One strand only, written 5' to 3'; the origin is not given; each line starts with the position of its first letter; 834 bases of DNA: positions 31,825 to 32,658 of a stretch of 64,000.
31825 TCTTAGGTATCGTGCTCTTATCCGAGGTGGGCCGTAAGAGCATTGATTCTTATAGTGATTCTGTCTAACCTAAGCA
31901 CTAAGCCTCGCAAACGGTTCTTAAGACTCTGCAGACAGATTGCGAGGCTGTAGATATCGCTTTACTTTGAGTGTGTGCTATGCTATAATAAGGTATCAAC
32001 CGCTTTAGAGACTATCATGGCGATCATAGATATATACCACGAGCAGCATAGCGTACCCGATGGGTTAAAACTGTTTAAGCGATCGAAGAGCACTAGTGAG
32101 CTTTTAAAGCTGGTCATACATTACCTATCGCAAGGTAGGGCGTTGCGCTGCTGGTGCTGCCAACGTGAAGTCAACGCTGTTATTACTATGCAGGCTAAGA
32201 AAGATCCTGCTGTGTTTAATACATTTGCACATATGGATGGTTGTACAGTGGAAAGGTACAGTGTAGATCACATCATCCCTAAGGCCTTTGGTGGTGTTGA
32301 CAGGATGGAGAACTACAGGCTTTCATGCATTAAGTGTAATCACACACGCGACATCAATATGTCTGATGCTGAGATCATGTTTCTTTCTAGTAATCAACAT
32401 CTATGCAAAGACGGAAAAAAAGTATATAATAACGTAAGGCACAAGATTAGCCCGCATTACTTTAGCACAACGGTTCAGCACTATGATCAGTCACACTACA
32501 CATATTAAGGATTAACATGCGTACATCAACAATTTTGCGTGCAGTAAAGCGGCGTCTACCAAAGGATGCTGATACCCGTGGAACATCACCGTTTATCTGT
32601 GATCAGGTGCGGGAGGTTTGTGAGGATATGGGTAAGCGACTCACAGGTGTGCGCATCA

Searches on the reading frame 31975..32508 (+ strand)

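Call 10: search_protein_families(library=pfam, max_evalue=0.01, proteins=[window:31975-32508:+])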
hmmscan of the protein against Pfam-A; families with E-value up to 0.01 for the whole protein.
window:31975-32508:+ (177 aa): 2 families
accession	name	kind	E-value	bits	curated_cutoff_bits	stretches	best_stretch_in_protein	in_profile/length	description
PF14279.12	HNH_5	-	4.4e-06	27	27.5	1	95-124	13-42/56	HNH endonuclease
PF01844.29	HNH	-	9.2e-06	26.2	21.4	1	94-124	13-43/47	HNH endonuclease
